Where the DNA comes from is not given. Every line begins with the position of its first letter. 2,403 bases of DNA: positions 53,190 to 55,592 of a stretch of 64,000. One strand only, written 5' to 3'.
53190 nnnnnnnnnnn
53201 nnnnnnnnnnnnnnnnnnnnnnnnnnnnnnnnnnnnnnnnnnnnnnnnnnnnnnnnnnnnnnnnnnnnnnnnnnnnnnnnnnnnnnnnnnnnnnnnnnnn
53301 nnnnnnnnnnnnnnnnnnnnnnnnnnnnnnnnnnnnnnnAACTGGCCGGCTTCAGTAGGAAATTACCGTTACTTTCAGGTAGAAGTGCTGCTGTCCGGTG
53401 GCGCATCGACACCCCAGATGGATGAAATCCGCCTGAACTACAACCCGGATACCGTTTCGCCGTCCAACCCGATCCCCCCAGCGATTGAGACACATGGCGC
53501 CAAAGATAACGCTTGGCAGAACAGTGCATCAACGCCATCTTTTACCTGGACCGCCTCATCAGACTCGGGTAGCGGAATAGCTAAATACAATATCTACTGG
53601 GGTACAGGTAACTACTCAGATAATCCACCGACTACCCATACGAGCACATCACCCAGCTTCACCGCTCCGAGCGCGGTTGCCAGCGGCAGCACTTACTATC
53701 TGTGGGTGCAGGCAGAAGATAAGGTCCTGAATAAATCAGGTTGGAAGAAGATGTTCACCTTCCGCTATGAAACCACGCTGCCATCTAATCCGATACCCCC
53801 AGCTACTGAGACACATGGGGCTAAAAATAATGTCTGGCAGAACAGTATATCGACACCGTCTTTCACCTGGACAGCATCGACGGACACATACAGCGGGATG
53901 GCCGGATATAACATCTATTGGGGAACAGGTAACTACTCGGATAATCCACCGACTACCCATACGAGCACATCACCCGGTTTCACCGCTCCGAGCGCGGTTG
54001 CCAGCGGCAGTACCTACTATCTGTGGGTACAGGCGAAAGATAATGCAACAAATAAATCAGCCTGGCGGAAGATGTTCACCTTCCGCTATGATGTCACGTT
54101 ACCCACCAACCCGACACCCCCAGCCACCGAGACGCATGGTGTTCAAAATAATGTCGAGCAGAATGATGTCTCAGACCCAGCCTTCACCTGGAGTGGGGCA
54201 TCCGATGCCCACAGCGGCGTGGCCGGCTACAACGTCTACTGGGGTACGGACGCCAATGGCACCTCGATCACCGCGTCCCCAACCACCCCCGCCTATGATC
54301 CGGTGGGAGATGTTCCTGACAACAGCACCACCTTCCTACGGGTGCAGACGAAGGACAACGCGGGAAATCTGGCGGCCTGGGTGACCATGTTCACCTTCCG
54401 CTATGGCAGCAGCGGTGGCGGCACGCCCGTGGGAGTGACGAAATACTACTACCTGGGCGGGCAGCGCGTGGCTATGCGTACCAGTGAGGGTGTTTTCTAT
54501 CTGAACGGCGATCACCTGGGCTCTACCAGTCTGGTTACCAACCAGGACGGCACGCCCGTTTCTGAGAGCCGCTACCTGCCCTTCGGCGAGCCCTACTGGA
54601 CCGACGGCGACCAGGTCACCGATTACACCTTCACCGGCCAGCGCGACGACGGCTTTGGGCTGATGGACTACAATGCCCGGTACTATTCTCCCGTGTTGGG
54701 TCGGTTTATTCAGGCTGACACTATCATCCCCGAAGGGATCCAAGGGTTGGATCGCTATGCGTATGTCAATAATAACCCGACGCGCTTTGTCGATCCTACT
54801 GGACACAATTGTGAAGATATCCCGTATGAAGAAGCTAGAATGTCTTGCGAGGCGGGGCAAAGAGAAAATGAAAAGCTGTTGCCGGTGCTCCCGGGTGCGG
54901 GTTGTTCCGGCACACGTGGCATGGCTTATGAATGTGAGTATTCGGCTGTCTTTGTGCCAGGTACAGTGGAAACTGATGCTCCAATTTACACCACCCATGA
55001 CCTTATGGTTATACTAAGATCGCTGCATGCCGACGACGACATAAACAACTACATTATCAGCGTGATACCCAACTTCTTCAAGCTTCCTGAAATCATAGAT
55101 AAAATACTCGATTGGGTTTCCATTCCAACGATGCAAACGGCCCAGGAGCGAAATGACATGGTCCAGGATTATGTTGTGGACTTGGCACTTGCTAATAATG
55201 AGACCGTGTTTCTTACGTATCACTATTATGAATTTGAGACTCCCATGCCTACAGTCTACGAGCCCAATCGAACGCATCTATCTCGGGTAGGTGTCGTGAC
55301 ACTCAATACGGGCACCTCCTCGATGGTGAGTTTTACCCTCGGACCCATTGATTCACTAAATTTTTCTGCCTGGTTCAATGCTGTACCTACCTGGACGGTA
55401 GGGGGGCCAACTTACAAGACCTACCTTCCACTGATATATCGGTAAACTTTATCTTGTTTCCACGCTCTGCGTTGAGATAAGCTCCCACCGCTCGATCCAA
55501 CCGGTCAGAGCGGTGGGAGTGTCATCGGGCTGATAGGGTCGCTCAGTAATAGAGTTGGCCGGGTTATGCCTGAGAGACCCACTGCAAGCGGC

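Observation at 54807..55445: Unrecognisable 212-aa C-terminal cargo after the DPTGH cleavage motif, with compositional shift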

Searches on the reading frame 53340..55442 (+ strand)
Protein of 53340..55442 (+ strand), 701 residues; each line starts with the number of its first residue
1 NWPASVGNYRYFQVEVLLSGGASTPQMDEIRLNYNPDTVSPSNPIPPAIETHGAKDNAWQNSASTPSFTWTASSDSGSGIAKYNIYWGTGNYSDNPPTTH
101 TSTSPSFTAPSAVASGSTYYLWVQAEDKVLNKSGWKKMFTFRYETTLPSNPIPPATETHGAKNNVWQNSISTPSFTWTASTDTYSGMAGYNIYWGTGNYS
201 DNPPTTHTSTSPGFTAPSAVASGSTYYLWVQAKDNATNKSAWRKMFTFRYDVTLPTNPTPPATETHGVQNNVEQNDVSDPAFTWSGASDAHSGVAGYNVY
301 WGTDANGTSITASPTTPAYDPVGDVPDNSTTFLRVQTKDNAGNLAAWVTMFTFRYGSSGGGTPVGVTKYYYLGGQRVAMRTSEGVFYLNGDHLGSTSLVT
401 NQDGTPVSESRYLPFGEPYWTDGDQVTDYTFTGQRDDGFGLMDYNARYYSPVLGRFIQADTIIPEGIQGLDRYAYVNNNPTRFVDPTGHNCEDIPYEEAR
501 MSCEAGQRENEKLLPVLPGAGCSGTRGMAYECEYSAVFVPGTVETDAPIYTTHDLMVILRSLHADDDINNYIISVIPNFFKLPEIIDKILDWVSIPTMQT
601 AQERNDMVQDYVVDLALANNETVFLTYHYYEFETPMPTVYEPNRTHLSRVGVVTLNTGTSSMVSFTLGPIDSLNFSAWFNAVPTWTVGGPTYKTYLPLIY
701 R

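Call 55: find_homologous_proteins(query=window:53340-55442:+, max_evalue=1e-10)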
Query window:53340-55442:+ (701 aa): 905 proteins with E <= 1e-10 among 8000 candidates; the best 120 are listed.
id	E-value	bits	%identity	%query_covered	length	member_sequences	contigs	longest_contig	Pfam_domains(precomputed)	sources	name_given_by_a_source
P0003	1.5e-98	349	39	63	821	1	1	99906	PF25788.3,PF00041.28,PF19077.7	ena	-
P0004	4.6e-97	344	48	45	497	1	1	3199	-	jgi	jgi:hypothetical protein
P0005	1.6e-96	343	38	46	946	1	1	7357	PF25788.3,PF18884.6,PF03495.20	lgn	-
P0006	1.8e-85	306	63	18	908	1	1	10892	PF25023.2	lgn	-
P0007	2.8e-81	292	40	46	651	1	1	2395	PF19077.7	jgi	jgi:hypothetical protein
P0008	1.9e-71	260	38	64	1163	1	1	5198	PF25023.2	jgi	-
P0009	4.7e-70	255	38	47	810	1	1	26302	PF19077.7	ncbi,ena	-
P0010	2.9e-68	249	40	47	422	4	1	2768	-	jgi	jgi:hypothetical protein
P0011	2.1e-58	217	36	44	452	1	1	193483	PF25788.3,PF19077.7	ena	-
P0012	2.5e-56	210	39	45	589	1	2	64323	PF00041.28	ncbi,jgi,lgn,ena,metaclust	metaclust:\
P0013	5.3e-53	199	36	46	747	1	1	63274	PF19077.7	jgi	jgi:hypothetical protein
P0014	9.0e-50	188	50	30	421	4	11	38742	PF25023.2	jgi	jgi:RHS repeat-associated protein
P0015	3.6e-49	186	51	30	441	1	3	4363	PF25023.2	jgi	jgi:RHS repeat-associated protein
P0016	3.8e-49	186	51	30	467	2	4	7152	PF25023.2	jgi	jgi:RHS repeat-associated protein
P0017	6.8e-49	185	36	42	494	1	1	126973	-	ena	-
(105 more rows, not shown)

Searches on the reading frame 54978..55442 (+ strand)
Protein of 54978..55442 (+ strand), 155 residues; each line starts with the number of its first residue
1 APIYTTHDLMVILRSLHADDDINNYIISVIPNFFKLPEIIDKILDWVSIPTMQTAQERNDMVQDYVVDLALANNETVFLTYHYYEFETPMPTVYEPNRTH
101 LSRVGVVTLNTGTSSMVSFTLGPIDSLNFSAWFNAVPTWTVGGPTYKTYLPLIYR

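Call 66: predict_structure(protein=window:54978-55442:+)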
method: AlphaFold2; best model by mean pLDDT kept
length: 155 residues; sequences in the alignment: 1
mean_pLDDT: 40.6   pTM: 0.42
mean pLDDT of the five models: 40.6, 36.6, 34.4, 31.8, 30.5
residues with pLDDT >= 90: 0; 70-90: 0; 50-70: 33; < 50: 122
segments of 3 or more residues with pLDDT < 50: 1-34, 47-52, 76-155
pLDDT, mean of each block of 10 residues (from residue 1): 26 31 39 48 53 53 60 52 38 34 36 34 35 41 38 24
secondary structure, 60 per line:
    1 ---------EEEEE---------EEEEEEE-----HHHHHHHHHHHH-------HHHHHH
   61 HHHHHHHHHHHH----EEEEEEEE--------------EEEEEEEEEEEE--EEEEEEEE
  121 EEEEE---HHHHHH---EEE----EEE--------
elements in order: E10-14 E24-30 H36-47 H55-72 E77-84 E99-110 E113-125 H129-134 E138-140 E145-147
